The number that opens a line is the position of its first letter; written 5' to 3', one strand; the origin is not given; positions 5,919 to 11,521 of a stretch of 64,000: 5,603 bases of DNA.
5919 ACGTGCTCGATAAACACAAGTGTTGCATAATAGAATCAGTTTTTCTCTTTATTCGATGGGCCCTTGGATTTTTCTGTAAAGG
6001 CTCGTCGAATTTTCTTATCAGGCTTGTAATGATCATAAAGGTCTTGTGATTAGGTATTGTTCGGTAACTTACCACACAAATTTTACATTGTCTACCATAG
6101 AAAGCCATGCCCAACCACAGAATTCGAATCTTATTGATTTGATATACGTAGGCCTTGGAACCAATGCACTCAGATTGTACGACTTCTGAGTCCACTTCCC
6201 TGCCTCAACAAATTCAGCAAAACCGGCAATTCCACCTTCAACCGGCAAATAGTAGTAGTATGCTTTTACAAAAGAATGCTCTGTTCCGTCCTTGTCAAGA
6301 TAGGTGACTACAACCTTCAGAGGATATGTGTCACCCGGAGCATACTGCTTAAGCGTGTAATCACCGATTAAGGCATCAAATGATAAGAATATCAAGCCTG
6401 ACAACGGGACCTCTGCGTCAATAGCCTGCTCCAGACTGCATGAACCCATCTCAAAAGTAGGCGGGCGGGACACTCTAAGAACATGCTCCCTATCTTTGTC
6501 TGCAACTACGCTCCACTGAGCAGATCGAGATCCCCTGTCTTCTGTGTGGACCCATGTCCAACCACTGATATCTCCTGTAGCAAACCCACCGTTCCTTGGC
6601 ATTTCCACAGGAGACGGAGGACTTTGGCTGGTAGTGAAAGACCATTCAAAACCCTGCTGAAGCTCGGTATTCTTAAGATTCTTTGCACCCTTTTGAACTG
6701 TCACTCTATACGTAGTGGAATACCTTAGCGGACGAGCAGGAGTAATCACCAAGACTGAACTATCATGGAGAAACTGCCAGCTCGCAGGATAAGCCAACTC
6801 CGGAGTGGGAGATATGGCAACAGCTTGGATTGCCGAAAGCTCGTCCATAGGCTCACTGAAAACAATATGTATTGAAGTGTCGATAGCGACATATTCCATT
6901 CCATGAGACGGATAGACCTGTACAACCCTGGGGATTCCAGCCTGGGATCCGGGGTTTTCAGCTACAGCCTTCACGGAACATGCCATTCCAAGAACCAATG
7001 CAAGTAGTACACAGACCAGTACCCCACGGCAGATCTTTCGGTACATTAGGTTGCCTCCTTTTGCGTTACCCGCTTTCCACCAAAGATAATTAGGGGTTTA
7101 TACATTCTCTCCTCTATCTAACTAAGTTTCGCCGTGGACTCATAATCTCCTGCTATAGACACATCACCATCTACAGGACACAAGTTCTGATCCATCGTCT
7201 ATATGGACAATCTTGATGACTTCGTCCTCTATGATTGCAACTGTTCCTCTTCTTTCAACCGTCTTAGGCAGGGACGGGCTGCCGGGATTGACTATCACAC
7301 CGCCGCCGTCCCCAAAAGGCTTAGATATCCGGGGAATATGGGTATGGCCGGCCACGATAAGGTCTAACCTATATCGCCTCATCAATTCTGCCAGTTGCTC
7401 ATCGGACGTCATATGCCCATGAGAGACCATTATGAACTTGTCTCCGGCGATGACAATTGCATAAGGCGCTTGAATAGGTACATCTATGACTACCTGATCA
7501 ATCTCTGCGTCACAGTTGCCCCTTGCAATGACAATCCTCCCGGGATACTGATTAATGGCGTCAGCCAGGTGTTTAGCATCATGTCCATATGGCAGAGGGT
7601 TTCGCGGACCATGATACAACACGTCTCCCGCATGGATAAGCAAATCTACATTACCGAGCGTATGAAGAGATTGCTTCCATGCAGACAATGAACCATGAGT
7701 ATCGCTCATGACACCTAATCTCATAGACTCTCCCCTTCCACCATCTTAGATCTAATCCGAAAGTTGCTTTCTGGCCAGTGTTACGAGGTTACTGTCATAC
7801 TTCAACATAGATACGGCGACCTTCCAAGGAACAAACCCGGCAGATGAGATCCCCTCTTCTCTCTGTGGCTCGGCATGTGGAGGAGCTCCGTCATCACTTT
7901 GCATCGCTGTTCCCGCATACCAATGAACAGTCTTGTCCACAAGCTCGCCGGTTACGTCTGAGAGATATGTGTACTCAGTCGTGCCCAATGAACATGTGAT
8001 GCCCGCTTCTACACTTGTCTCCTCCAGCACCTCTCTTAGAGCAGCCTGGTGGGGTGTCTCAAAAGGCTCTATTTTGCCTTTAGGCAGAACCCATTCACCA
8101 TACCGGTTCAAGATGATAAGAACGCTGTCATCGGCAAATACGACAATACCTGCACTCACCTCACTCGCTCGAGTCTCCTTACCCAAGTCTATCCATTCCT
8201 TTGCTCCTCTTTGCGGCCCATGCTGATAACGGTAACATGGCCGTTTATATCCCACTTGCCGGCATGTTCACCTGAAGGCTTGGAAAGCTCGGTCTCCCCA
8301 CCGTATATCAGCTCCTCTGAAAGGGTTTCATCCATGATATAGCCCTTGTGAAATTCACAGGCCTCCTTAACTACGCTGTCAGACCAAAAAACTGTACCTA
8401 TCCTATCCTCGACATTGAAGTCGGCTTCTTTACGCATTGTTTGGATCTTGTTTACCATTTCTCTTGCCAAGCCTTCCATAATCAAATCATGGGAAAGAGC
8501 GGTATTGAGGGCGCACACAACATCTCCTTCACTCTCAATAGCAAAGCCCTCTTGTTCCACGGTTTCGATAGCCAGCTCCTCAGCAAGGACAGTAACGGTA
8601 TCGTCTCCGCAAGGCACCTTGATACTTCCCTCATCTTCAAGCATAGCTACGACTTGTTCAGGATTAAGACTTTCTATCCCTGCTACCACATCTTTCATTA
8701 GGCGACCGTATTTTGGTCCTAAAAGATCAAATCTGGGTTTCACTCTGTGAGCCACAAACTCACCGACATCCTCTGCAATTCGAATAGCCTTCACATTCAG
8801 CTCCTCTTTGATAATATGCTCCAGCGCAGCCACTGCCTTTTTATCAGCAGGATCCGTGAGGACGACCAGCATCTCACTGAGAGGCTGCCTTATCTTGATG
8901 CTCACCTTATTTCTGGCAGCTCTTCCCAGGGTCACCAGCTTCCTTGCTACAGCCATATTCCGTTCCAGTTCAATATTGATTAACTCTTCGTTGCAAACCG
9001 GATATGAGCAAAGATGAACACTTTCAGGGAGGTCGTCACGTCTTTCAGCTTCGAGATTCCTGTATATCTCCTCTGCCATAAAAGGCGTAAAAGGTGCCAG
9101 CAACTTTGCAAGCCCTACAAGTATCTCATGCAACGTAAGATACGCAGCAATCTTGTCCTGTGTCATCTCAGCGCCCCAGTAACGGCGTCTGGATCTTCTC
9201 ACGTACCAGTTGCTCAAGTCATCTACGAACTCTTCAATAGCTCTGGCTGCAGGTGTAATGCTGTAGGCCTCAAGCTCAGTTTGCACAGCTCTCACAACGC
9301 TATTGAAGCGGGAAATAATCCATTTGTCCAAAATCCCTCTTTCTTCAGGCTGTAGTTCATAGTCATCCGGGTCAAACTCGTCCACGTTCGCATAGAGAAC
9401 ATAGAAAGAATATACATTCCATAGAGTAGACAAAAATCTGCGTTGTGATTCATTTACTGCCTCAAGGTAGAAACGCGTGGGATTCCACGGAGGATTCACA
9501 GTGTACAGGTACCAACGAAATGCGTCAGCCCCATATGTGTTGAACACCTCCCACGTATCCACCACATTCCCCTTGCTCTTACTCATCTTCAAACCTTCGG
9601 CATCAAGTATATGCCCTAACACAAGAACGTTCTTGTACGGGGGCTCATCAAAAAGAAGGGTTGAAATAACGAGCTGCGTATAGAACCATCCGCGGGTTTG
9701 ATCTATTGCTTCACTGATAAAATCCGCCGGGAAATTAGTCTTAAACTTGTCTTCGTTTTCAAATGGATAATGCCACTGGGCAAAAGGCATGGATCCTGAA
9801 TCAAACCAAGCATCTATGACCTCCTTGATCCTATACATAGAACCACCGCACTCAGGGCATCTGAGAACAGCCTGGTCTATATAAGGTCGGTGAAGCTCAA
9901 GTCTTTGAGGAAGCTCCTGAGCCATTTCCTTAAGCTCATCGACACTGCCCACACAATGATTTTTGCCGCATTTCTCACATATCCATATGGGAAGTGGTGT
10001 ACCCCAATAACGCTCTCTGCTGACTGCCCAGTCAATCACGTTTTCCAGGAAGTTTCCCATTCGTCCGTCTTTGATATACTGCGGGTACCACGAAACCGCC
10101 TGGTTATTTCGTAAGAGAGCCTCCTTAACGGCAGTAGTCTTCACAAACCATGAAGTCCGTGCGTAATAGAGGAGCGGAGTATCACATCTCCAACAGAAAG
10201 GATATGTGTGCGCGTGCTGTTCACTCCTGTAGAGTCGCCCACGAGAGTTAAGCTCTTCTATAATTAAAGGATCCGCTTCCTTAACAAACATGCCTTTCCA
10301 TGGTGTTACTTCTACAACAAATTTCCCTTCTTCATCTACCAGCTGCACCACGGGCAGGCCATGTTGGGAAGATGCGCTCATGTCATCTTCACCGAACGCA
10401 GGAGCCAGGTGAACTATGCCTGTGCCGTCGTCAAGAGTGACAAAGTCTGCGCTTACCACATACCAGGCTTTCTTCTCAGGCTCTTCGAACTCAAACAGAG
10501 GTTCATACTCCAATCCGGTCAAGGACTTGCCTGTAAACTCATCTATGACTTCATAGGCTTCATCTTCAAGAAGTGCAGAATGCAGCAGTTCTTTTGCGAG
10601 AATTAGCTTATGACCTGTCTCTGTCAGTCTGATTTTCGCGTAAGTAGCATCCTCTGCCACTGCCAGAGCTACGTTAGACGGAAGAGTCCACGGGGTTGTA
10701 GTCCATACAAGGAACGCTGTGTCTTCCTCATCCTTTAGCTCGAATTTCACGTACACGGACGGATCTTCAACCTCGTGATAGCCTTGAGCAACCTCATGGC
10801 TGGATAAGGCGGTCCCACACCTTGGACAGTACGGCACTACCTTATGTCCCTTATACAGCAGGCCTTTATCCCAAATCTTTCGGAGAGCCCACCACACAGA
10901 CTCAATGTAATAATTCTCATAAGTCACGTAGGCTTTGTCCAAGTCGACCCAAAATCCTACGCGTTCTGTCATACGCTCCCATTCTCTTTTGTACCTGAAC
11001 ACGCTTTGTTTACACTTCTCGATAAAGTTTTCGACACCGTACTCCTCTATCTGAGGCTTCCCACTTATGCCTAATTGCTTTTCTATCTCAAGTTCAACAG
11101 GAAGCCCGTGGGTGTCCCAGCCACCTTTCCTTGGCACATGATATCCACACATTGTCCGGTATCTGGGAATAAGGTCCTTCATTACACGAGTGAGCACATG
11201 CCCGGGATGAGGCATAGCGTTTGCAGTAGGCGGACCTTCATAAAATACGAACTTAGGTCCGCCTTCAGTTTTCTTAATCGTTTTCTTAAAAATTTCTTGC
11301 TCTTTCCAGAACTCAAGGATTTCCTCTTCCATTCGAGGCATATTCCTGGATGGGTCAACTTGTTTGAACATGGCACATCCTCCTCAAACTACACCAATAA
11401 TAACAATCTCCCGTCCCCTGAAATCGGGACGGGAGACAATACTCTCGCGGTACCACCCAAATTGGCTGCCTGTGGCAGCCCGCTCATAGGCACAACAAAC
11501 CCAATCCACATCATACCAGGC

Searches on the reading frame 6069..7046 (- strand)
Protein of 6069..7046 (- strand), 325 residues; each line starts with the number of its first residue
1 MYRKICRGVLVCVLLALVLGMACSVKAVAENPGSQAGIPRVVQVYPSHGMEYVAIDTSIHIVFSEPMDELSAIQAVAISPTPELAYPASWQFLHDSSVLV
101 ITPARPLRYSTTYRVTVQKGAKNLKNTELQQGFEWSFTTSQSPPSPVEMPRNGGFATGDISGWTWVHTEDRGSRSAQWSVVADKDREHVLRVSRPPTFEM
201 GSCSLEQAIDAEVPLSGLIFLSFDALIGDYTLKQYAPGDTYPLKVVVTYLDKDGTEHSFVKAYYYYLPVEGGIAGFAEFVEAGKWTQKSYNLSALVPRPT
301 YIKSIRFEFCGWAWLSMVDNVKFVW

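Call 59: search_protein_families(library=pfam, proteins=[window:6069-7046:-], max_evalue=0.00001)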
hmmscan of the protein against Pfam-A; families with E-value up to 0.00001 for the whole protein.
window:6069-7046:- (325 aa): 1 family
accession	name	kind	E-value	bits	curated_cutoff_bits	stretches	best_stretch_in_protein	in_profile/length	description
PF13205.12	Big_5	-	1.1e-18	68.3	23.6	1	39-139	5-105/105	Bacterial Ig-like domain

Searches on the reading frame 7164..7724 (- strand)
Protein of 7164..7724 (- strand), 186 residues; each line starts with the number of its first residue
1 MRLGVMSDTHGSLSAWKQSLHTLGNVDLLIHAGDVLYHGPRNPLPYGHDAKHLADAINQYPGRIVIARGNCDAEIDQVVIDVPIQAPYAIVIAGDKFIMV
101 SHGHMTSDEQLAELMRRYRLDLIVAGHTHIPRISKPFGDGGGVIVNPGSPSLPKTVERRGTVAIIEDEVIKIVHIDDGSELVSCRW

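Call 69: search_protein_families(library=pfam, proteins=[window:7164-7724:-], max_evalue=0.0001)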
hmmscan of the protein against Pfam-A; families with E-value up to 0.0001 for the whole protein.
window:7164-7724:- (186 aa): 2 families
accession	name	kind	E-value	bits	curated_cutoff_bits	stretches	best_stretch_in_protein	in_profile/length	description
PF12850.12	Metallophos_2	-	9.8e-23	81.3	27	1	1-166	1-150/154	Calcineurin-like phosphoesterase superfamily domain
PF00149.33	Metallophos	-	9.5e-16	59.2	21.5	1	1-131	1-191/191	Calcineurin-like phosphoesterase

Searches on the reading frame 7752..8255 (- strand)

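Call 69: search_protein_families(library=pfam, proteins=[window:7752-8255:-], max_evalue=0.0001)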
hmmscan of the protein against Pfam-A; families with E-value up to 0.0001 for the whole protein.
window:7752-8255:- (167 aa): 1 family
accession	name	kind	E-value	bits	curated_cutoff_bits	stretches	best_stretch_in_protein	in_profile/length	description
PF00293.34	NUDIX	-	1.3e-14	54.8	21.1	1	33-147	4-118/134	NUDIX domain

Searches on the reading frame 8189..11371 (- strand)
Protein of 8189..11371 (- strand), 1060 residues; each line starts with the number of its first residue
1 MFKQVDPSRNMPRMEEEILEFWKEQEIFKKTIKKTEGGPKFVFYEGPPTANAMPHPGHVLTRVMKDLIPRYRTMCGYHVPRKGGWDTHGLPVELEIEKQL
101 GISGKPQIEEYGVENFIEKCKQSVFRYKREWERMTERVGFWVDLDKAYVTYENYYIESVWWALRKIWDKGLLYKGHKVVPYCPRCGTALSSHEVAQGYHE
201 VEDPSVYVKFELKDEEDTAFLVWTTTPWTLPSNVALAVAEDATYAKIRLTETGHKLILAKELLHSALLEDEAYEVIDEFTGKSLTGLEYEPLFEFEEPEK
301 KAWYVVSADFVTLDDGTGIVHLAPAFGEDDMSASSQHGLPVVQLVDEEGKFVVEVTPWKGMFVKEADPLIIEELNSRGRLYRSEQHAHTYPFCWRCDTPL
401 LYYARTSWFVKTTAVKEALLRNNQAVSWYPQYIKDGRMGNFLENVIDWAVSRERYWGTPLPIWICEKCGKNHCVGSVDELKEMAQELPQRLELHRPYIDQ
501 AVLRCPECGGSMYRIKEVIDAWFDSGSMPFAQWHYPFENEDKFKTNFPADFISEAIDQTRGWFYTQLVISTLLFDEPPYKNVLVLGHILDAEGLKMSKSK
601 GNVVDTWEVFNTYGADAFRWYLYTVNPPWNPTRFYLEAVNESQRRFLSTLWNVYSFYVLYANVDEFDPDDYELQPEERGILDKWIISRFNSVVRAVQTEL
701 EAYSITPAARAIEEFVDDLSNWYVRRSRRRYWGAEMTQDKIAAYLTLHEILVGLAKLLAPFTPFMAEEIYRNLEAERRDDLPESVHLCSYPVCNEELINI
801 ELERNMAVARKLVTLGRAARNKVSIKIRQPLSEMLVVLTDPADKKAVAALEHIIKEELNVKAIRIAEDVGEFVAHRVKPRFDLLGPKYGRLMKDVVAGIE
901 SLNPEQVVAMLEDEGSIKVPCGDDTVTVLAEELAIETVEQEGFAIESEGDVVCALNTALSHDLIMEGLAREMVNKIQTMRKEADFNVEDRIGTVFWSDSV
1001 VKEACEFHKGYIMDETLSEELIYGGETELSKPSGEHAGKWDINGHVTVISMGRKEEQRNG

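Call 21: search_protein_families(library=pfam, proteins=[window:8189-11371:-], max_evalue=0.001)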
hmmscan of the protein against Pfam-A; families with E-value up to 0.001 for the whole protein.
window:8189-11371:- (1060 aa): 5 families
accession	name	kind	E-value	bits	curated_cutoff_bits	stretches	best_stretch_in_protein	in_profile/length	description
PF00133.28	tRNA-synt_1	-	1.5e-128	429.5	22.7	1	18-623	2-403/414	tRNA synthetases class I (I, L, M and V)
PF19302.4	DUF5915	-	5.6e-47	160.2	27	1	851-1029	1-178/195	Domain of unknown function (DUF5915)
PF08264.19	Anticodon_1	-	3.7e-33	114.9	25.1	1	682-833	1-146/148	Anticodon-binding domain of tRNA ligase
PF09334.17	tRNA-synt_1g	-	1.2e-18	67.5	20.1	2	578-641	311-373/391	tRNA synthetases class I (M)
PF01406.26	tRNA-synt_1e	-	6.9e-05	22.8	27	0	570-625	229-283/301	tRNA synthetases class I (C) catalytic domain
